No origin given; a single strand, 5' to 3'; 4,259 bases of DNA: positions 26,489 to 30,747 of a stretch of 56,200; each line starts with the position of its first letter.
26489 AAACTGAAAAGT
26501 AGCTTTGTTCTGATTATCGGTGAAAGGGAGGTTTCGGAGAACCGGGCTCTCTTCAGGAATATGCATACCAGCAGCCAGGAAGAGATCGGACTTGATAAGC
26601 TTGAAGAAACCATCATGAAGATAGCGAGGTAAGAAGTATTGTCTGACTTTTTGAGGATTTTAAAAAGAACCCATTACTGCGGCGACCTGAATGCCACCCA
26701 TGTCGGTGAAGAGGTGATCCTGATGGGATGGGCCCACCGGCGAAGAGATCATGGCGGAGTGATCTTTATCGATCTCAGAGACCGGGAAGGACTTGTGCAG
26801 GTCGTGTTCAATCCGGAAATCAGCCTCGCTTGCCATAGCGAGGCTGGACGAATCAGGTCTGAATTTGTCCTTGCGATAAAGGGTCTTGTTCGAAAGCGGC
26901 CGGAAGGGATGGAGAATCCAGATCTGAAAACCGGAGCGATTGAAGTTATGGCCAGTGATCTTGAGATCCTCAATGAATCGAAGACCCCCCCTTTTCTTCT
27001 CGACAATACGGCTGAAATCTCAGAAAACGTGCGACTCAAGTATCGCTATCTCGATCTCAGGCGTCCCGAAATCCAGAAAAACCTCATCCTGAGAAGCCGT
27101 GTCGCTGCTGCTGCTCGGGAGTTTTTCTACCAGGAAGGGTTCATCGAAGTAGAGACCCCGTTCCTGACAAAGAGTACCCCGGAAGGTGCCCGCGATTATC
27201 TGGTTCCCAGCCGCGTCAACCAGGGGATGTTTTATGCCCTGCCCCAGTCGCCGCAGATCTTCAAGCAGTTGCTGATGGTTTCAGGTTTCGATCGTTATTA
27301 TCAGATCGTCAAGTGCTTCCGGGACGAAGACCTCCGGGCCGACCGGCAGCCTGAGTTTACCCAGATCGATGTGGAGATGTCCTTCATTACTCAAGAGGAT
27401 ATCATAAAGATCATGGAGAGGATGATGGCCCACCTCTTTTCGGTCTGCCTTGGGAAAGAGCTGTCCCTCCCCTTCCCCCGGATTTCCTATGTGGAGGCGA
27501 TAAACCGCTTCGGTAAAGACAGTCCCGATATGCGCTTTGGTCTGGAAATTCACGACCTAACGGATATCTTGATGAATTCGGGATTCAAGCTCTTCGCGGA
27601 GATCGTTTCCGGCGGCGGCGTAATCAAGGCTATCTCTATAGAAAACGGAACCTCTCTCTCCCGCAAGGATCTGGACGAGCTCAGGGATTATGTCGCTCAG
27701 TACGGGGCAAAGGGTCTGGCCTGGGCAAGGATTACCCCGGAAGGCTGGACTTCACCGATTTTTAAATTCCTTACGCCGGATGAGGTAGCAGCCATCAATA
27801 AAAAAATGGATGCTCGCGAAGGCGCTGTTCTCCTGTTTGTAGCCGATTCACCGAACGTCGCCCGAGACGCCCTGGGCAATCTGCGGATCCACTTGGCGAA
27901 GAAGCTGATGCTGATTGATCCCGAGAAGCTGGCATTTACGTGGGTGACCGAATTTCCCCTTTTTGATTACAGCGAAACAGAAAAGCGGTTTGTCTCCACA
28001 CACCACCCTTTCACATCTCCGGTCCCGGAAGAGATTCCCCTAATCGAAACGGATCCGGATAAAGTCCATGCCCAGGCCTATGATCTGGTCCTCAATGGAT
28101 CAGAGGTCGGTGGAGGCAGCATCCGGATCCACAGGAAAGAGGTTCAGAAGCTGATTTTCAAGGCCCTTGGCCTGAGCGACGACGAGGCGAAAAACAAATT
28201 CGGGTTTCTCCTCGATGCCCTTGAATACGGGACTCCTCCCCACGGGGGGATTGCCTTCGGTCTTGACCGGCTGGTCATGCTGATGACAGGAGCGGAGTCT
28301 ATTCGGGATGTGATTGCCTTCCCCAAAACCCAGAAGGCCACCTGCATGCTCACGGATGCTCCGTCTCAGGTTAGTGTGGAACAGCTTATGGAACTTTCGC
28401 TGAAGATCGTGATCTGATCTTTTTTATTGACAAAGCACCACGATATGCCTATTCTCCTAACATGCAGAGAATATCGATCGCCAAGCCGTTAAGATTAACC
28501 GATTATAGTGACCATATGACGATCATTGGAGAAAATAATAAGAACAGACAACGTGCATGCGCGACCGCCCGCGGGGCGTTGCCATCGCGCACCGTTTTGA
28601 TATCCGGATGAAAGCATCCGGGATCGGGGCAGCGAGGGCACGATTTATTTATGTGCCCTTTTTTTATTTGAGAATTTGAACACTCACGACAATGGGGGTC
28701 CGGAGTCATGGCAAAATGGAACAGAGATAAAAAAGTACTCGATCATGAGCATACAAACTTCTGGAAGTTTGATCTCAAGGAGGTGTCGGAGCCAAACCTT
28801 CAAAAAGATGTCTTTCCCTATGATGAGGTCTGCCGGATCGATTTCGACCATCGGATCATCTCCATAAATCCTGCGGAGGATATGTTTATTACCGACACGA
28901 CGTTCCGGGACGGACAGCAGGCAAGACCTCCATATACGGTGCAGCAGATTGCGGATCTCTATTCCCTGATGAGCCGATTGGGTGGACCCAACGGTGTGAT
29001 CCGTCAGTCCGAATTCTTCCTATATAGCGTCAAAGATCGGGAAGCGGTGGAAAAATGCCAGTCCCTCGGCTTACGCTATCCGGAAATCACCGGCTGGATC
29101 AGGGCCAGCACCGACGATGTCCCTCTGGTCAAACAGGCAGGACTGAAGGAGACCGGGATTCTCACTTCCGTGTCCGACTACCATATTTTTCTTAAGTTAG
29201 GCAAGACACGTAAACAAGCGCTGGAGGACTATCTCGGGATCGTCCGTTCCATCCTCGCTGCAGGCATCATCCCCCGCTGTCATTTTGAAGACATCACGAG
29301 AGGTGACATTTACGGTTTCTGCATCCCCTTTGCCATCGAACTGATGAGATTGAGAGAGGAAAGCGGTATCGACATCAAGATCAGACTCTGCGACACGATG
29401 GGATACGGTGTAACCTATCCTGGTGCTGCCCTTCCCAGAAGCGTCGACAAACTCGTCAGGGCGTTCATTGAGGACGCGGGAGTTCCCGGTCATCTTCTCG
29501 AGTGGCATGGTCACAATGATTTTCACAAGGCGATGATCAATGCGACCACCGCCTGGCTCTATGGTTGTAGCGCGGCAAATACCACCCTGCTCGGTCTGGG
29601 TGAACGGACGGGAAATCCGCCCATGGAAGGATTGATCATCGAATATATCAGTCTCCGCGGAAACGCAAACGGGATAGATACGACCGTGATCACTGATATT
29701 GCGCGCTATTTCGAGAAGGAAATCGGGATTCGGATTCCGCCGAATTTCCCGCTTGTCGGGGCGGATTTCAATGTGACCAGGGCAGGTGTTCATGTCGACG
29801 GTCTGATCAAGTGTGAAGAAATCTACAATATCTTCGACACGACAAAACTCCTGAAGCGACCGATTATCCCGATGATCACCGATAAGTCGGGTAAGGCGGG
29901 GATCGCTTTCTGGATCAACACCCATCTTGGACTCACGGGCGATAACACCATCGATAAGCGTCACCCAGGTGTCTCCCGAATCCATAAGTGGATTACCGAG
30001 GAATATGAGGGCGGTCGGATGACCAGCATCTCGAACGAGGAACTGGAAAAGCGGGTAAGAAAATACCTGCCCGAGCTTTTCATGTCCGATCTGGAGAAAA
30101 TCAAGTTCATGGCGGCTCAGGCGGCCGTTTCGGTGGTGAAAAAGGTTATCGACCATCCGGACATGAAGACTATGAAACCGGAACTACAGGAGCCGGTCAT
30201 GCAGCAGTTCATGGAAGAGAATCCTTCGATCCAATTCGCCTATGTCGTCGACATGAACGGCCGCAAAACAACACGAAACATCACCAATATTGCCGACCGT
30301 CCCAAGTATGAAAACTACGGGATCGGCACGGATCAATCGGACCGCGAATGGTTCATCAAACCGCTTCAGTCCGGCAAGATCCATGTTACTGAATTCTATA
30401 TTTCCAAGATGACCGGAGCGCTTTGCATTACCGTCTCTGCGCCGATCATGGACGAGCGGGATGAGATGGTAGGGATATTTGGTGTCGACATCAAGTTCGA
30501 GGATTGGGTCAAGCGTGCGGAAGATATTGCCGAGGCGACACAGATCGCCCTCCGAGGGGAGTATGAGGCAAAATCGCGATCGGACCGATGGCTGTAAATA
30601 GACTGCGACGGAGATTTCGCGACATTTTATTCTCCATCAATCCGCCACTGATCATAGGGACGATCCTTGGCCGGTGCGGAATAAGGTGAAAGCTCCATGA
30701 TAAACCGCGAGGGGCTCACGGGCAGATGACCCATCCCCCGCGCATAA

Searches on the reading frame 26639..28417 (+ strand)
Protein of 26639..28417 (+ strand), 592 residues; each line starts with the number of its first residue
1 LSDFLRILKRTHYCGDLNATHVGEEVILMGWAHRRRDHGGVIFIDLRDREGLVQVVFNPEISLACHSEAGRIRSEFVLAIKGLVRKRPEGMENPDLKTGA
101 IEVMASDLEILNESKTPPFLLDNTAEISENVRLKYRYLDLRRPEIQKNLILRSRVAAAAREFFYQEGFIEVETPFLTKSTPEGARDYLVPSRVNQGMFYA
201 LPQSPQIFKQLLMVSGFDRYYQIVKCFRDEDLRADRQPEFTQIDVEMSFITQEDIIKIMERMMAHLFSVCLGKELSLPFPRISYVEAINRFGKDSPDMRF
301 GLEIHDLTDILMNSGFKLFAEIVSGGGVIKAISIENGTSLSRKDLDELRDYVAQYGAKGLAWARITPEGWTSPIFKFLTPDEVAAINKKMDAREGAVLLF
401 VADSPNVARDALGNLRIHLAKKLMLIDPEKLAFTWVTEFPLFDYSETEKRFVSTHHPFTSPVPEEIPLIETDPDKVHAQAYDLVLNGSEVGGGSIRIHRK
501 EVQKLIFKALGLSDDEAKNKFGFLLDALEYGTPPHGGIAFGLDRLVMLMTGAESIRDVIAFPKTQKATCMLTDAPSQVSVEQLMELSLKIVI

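Call 46: search_protein_families(library=pfam, proteins=[window:26639-28417:+], max_evalue=0.00001)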
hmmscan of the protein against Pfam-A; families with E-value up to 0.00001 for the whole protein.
window:26639-28417:+ (592 aa): 3 families
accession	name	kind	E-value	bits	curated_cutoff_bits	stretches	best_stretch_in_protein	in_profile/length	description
PF00152.25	tRNA-synt_2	-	5.1e-126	420.3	25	1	129-565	2-308/308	tRNA synthetases class II (D, K and N)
PF02938.19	GAD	-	8.5e-22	77.6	23.4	1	319-412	1-95/95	GAD domain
PF01336.31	tRNA_anti-codon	-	1.4e-14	54.2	27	1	26-111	1-75/75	OB-fold nucleic acid binding domain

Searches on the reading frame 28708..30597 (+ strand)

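Call 46: search_protein_families(library=pfam, proteins=[window:28708-30597:+], max_evalue=0.00001)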
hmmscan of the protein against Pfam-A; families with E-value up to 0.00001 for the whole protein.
window:28708-30597:+ (629 aa): 3 families
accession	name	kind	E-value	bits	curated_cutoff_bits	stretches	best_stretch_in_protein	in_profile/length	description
PF00682.25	HMGL-like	-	3.4e-25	89.4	29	1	61-333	4-258/260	HMGL-like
PF22673.2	MCP-like_PDC_1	-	6.1e-13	49.6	27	1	497-599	4-110/113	Methyl-accepting chemotaxis protein-like, first PDC sensor domain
PF02743.24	dCache_1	-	3.7e-09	36.9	45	1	492-598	57-153/240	Cache domain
